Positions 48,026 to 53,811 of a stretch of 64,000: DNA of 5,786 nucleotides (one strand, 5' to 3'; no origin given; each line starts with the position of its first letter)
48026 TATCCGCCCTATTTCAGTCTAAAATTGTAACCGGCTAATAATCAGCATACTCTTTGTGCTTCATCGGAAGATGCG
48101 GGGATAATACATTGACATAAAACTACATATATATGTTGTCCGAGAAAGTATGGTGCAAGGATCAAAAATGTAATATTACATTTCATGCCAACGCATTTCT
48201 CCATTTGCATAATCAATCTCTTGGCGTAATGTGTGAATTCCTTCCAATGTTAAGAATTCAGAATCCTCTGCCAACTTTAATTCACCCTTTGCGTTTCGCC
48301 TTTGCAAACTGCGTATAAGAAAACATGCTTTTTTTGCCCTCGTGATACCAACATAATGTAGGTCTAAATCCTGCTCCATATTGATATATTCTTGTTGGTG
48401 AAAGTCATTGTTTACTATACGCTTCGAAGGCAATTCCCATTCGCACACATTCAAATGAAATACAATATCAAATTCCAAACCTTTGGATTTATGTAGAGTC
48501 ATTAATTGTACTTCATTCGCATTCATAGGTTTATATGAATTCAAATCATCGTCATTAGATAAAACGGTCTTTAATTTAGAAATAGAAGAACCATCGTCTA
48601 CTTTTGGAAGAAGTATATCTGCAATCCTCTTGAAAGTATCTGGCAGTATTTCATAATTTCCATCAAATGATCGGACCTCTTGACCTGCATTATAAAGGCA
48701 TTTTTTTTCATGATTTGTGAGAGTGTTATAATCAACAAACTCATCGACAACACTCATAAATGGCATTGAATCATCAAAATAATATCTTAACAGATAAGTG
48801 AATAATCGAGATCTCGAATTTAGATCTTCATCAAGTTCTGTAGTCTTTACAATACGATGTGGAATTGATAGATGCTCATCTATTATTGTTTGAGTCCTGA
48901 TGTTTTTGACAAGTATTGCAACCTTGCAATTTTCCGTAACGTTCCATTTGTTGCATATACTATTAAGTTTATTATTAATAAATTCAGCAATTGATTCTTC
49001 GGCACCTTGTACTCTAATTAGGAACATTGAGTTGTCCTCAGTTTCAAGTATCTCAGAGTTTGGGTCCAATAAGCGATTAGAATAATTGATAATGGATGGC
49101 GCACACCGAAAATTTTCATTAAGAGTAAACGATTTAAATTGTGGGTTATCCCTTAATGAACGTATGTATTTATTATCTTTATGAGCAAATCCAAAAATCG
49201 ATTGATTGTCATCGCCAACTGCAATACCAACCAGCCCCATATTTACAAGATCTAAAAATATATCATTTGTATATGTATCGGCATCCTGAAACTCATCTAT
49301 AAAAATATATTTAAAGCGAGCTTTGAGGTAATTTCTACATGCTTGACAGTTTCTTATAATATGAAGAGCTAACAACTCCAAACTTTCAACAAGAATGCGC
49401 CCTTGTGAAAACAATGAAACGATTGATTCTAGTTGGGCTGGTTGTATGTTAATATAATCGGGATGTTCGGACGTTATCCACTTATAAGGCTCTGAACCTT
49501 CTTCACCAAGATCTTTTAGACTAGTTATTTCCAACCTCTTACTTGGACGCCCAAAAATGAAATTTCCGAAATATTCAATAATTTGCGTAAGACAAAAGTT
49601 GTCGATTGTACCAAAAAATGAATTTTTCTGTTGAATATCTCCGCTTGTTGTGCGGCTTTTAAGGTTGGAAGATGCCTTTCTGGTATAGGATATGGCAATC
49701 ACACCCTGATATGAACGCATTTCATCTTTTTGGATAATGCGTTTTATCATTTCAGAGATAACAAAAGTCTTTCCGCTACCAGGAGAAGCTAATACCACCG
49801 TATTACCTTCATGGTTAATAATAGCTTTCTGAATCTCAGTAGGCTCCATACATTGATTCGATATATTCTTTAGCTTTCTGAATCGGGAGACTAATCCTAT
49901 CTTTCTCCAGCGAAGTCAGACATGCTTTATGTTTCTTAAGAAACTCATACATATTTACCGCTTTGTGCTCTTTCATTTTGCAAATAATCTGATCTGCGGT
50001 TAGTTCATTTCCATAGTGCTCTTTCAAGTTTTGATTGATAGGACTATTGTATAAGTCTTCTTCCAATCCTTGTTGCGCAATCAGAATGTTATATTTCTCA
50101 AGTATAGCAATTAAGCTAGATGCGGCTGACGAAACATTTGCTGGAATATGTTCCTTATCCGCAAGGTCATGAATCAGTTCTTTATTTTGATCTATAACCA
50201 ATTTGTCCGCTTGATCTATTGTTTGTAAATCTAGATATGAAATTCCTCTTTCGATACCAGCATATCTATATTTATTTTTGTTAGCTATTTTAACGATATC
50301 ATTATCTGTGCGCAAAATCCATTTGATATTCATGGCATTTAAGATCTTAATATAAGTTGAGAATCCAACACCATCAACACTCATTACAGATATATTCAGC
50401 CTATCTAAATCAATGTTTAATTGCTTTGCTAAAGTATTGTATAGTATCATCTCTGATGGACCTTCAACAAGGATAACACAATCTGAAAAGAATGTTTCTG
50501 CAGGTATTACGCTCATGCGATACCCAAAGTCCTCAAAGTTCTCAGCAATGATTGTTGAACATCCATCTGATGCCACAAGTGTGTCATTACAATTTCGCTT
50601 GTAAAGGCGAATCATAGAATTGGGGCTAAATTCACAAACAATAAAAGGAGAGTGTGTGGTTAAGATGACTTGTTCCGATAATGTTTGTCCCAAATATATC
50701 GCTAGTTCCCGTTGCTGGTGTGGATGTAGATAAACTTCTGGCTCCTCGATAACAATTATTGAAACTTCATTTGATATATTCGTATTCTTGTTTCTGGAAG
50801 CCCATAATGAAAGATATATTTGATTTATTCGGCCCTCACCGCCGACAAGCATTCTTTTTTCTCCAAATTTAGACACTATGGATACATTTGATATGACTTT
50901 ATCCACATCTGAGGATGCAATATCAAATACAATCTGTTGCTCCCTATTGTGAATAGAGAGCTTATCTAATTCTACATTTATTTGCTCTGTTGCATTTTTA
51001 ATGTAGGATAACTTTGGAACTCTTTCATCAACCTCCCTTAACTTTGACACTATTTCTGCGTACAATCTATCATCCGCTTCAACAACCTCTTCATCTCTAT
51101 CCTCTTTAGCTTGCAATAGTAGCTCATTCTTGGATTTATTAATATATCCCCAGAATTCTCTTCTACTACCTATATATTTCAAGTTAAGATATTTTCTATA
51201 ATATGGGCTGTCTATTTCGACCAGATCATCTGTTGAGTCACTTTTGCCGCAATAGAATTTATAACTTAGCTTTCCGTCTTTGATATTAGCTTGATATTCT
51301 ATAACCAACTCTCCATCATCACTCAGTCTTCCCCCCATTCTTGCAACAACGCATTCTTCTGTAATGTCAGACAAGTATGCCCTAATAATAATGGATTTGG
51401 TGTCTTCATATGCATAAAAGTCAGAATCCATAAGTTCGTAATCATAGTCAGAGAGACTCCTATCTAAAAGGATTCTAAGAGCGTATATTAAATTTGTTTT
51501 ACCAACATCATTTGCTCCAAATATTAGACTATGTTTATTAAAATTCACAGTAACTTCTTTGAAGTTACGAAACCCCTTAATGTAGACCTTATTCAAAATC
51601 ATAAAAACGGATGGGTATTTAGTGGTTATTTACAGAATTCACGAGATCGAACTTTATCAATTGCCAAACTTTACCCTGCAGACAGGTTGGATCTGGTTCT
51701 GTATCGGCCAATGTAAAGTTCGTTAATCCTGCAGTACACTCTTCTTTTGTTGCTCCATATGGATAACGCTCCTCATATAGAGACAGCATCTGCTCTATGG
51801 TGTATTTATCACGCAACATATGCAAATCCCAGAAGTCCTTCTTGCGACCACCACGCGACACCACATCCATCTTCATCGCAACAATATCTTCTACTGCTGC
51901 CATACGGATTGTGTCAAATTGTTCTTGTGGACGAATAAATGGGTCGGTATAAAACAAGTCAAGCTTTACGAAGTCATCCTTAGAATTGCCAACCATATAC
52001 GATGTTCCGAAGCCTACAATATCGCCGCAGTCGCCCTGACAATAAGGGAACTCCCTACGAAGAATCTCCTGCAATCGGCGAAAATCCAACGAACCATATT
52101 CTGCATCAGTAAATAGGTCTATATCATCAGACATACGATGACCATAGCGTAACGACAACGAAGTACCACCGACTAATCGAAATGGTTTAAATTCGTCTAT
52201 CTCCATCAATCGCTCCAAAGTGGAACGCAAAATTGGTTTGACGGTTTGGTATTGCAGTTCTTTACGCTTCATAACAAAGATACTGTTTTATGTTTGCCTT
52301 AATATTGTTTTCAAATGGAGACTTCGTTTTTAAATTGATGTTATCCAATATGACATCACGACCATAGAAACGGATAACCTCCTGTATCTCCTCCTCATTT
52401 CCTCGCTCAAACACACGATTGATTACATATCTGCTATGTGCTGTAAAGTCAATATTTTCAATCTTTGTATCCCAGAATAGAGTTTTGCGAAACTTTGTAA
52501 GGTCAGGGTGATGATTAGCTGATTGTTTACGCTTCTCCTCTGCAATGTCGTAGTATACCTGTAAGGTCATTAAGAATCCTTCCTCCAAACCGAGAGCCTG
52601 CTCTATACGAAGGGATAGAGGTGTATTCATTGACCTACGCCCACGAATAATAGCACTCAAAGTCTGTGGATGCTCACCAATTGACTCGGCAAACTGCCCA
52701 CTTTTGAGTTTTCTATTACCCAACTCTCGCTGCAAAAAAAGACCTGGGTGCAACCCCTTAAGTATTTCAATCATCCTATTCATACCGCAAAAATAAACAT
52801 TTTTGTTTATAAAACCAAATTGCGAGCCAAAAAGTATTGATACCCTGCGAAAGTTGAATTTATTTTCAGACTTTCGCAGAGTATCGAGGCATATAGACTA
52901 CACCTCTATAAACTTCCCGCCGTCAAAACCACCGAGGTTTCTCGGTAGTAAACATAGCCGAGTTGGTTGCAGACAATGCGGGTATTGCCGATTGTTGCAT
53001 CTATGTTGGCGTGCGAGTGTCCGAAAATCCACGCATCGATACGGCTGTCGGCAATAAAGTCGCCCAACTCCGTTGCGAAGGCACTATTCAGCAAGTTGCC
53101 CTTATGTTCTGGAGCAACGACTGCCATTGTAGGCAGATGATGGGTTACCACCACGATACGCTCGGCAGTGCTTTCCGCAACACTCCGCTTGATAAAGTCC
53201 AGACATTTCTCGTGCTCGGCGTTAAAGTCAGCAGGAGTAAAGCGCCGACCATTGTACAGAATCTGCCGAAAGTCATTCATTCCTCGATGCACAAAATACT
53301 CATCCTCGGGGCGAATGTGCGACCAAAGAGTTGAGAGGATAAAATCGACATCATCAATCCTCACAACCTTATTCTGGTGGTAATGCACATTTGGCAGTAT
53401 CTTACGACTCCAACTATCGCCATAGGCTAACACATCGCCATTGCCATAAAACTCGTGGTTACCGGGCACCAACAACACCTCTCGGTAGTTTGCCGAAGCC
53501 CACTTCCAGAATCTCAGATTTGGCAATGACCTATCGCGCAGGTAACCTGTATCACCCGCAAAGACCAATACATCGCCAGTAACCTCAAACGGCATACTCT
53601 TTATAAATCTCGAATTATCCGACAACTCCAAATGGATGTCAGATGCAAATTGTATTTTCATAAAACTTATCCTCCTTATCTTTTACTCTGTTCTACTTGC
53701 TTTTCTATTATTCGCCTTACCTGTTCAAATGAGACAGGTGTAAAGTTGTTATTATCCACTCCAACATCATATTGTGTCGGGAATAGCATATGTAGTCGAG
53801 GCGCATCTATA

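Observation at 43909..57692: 13.8-kb island inserted in the 3' end of tRNA-Arg(TCT), bounded by an exact 13-nt direct repeat and lacking an integrase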

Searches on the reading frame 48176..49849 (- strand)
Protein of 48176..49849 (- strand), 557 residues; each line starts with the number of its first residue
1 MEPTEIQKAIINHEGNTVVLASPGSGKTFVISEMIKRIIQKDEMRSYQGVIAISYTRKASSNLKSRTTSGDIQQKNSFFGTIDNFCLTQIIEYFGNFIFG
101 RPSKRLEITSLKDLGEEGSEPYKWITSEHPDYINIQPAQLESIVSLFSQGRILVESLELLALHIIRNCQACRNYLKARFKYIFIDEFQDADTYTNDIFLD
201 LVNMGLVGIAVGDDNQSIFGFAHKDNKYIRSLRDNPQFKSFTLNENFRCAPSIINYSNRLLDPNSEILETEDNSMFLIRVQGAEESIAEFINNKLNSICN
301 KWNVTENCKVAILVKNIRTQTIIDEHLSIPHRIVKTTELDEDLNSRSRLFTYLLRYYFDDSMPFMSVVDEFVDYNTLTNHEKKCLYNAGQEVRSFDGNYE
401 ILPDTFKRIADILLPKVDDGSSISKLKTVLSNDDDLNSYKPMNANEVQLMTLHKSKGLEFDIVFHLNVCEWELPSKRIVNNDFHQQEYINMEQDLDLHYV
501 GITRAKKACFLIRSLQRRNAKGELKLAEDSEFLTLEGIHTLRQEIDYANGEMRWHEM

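Call 7: search_protein_families(library=pfam, proteins=[window:48176-49849:-], max_evalue=0.01)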
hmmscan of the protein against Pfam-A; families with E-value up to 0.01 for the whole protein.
window:48176-49849:- (557 aa): 8 families
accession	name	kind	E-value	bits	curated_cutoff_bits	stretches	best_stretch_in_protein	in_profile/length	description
PF00580.27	UvrD-helicase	-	3.3e-29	102.9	23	2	6-95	5-95/271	UvrD/REP helicase N-terminal domain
PF13361.12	UvrD_C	-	3.8e-22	79.6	25.6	2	430-513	273-347/350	UvrD-like helicase C-terminal domain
PF13245.12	AAA_19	-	8e-15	55.6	25.1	1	12-221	9-133/134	AAA domain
PF13538.12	UvrD_C_2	-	1.4e-07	31.7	27.4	1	449-470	4-25/52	UvrD-like helicase C-terminal domain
PF01443.25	Viral_helicase1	-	0.00018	21.8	21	0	17-43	1-22/228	Viral superfamily 1 RNA helicase core domain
PF13604.12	AAA_30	-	0.00021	21.6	27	0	9-67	13-66/191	AAA domain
PF09848.15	SLFN-g3_helicase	-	0.0039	17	24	0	186-285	87-200/354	Schlafen group 3, DNA/RNA helicase domain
PF13191.12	AAA_16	-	0.0053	17.7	32.6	0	15-201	25-155/167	AAA ATPase domain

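Call 14: search_protein_families(library=padloc, proteins=[window:48176-49849:-], max_evalue=0.001)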
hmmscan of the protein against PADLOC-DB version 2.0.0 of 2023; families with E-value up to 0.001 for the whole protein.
window:48176-49849:- (557 aa): 53 families (the best 25 are shown)
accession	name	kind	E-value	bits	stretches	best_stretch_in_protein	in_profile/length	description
PDLC00123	GajB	-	2.8e-179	595.2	1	1-545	3-539/540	UrvD helicase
PDLC00117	GajB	-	9.5e-65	217.2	3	146-329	186-372/604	UrvD helicase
PDLC00122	GajB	-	2.1e-64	216.3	1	2-513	4-472/502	UrvD helicase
PDLC00132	GajB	-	5.1e-48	162.2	3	156-302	192-340/625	UrvD helicase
PDLC03802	RTasHel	-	3.4e-43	146.5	3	157-336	171-344/675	DRT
PDLC00103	GajB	-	3.5e-39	133.2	2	9-317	23-356/612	UrvD helicase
PDLC00127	GajB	-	1.1e-38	131.2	3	5-96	11-101/594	UrvD helicase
PDLC00114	GajB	-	2.1e-35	120.4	3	157-268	194-306/635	UrvD helicase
PDLC00130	GajB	-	7.8e-34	114.9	3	159-266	186-295/589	UrvD helicase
PDLC00107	GajB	-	5.8e-33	112.4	2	144-540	181-583/587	UrvD helicase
PDLC00138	GajB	-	1.6e-32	111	2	4-107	6-112/581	UrvD helicase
PDLC00129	GajB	-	3.6e-32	109.7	2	146-315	192-365/594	UrvD helicase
PDLC00119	GajB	-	5.4e-32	109.5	2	148-517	188-548/565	UrvD helicase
PDLC00104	GajB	-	2.8e-30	103.6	2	2-332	3-320/574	UrvD helicase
PDLC00136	GajB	-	6.9e-30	102.5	2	143-307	168-335/570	UrvD helicase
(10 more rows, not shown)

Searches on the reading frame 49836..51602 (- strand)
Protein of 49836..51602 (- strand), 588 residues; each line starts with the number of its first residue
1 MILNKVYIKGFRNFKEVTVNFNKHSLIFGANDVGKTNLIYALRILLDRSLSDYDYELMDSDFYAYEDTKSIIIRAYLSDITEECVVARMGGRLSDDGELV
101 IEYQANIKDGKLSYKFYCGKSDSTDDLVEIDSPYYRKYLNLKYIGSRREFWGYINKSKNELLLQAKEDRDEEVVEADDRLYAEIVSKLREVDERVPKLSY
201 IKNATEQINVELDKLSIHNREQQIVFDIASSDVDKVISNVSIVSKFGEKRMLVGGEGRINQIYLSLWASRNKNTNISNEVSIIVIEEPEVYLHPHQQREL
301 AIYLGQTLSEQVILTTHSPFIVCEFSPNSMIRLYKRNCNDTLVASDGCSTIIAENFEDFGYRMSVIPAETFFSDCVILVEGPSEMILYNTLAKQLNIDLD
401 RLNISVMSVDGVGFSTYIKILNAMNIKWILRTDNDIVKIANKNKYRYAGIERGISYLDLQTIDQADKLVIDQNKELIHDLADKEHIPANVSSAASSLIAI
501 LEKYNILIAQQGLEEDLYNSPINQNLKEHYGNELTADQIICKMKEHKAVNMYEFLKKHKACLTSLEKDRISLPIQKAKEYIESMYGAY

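Call 7: search_protein_families(library=pfam, proteins=[window:49836-51602:-], max_evalue=0.01)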
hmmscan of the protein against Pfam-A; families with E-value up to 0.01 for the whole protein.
window:49836-51602:- (588 aa): 6 families
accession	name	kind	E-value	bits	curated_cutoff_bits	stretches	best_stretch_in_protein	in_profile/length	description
PF13175.12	AAA_15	-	1.3e-23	84.7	32.1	2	137-322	197-374/374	AAA ATPase domain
PF20469.4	OLD-like_TOPRIM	-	2.8e-21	76.3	23.2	1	371-435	1-67/67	Overcoming lysogenization defect protein-like, TOPRIM domain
PF13304.12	AAA_21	-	7.6e-19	69.3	27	2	258-322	244-303/304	AAA domain, putative AbiEii toxin, Type IV TA system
PF11398.14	DUF2813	-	1.7e-12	47.8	21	1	1-66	1-64/372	Protein of unknown function (DUF2813)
PF13476.12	AAA_23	-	5.9e-09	37.3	27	1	5-211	1-199/201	AAA domain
PF02463.25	SMC_N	-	6.6e-08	32.7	40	1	3-47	2-49/220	RecF/RecN/SMC N terminal domain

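Call 14: search_protein_families(library=padloc, proteins=[window:49836-51602:-], max_evalue=0.001)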
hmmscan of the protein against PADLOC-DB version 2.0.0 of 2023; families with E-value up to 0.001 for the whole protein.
window:49836-51602:- (588 aa): 125 families (the best 25 are shown)
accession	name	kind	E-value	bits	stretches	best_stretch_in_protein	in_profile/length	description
PDLC00066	GajA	-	9.8e-199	659.5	1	1-583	1-565/567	AAA ATPase domain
PDLC00084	GajA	-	2.4e-132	439.9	1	139-581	1-427/431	AAA ATPase domain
PDLC00081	GajA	-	7.3e-73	244.2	1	1-559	1-551/574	AAA ATPase domain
PDLC00070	GajA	-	4.1e-72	241.6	1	1-558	1-559/596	AAA ATPase domain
PDLC00087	GajA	-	2.8e-58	195.2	1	359-581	1-207/211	AAA ATPase domain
PDLC00071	GajA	-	3.3e-47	159.6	1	1-518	1-495/588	AAA ATPase domain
PDLC00096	GajA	-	4.9e-46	155.7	1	1-442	1-462/630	AAA ATPase domain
PDLC00080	GajA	-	1.8e-43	147.3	1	1-556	1-572/622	AAA ATPase domain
PDLC00099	GajA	-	4.7e-38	129.5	1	1-470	1-474/626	AAA ATPase domain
PDLC00091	GajA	-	2.6e-37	126.9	1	1-427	1-452/627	AAA ATPase domain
PDLC00077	GajA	-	3.3e-37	126.3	2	157-474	212-539/616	AAA ATPase domain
PDLC00072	GajA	-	3.2e-34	116.4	2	140-435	204-502/709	AAA ATPase domain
PDLC00069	GajA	-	1.2e-33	114.5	2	255-551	303-615/687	AAA ATPase domain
PDLC02358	Old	-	1.1e-32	111.6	2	223-513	223-512/578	Old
PDLC00092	GajA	-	1.3e-32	111.1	2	175-425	202-458/604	AAA ATPase domain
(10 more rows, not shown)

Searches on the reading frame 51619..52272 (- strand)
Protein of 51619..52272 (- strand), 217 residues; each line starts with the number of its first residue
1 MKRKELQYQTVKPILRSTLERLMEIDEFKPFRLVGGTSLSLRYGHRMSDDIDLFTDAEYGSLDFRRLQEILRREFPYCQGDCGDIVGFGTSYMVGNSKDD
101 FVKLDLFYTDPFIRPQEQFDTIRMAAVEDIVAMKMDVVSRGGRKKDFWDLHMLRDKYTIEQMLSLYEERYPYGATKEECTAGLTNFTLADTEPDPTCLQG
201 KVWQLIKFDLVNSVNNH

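Call 7: search_protein_families(library=pfam, proteins=[window:51619-52272:-], max_evalue=0.01)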
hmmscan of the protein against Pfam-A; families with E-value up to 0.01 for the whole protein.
window:51619-52272:- (217 aa): 2 families
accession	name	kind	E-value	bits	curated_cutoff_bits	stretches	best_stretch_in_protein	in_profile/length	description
PF08843.17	AbiEii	-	6.6e-19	69.2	22.5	1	19-175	3-191/238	Nucleotidyl transferase AbiEii toxin, Type IV TA system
PF09970.15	DUF2204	-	0.0028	17.7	20.3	1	31-107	19-91/181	Nucleotidyl transferase of unknown function (DUF2204)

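Call 14: search_protein_families(library=padloc, proteins=[window:51619-52272:-], max_evalue=0.001)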
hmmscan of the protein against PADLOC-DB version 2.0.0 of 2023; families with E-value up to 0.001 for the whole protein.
window:51619-52272:- (217 aa): 7 families
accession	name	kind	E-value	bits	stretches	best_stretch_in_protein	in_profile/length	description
PDLC02307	AbiEii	-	7.5e-08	30.4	1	15-159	12-150/219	AbiEii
PDLC02296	AbiEii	-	1.1e-05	22.8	0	21-74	36-90/282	AbiEii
PDLC02291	AbiEii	-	2.8e-05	21.6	1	18-89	46-106/310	AbiEii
PDLC02289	AbiEii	-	0.00015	19.4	1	18-59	41-83/309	AbiEii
PDLC02303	AbiEii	-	0.00024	18.6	0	31-76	41-91/249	AbiEii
PDLC02306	AbiEii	-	0.0004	18.1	0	33-79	43-90/280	AbiEii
PDLC02328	AbiEii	-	0.00055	17.9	0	26-63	10-46/203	AbiEii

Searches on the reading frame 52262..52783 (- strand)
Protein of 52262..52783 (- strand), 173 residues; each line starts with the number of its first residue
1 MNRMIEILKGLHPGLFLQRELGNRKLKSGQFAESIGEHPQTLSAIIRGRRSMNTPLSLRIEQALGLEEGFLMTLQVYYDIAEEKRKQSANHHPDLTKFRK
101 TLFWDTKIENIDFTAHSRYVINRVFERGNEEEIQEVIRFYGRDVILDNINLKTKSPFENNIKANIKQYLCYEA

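Call 7: search_protein_families(library=pfam, proteins=[window:52262-52783:-], max_evalue=0.01)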
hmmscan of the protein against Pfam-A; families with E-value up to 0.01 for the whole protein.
window:52262-52783:- (173 aa): 2 families
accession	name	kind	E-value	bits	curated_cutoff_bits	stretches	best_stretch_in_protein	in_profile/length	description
PF21956.1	DUF6922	-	2.2e-21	75.5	27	1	98-145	1-48/52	Family of unknown function (DUF6922)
PF01381.28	HTH_3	-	1.1e-05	25.7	23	1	23-69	7-53/55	Helix-turn-helix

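Call 14: search_protein_families(library=padloc, proteins=[window:52262-52783:-], max_evalue=0.001)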
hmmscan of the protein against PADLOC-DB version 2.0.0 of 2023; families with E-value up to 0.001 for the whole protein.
window:52262-52783:- (173 aa): 0 families

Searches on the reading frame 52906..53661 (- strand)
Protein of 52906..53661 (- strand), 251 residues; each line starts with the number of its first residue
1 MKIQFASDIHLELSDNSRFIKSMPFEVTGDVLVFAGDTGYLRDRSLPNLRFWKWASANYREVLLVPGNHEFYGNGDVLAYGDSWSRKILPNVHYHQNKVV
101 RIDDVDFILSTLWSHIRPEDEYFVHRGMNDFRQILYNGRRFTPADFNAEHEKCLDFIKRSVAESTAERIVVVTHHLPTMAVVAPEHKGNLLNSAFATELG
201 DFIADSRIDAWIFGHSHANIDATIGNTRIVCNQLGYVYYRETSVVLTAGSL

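Call 7: search_protein_families(library=pfam, proteins=[window:52906-53661:-], max_evalue=0.01)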
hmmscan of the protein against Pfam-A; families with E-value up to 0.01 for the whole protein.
window:52906-53661:- (251 aa): 2 families
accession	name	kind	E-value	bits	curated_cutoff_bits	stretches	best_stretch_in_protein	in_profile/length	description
PF00149.33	Metallophos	-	3.6e-18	67.1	21.5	1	1-218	1-190/191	Calcineurin-like phosphoesterase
PF12850.12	Metallophos_2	-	5.6e-05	23.6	27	1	1-230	1-130/154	Calcineurin-like phosphoesterase superfamily domain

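Call 14: search_protein_families(library=padloc, proteins=[window:52906-53661:-], max_evalue=0.001)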
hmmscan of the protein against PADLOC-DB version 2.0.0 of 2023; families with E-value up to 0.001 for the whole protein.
window:52906-53661:- (251 aa): 1 family
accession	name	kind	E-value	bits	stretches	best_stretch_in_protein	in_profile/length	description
PDLC04908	PDC-S10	-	8.2e-12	42.8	1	1-108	10-105/223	-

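Call 15: search_protein_families(library=ncbifam, proteins=[window:52906-53661:-], max_evalue=0.01)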
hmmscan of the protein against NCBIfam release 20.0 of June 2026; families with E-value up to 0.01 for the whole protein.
window:52906-53661:- (251 aa): 5 families
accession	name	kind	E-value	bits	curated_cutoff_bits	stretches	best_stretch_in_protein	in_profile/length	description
TIGR03729.1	acc_ester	subfamily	7.3e-08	32.1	148.25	1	2-236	1-239/239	putative phosphoesterase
TIGR00040.1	yfcE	subfamily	0.00014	22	56.25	0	1-70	1-62/158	YfcE family phosphodiesterase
NF053862.1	DS9_1_antiphage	equivalog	0.00018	20.5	420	1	162-230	385-454/486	anti-phage phosphoesterase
NF006988.0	PRK09453.1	equivalog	0.0022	17.8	117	0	1-40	1-39/183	phosphodiesterase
NF008359.0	PRK11148.1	equivalog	0.0034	16.9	225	0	151-232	141-220/275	3',5'-cyclic-AMP phosphodiesterase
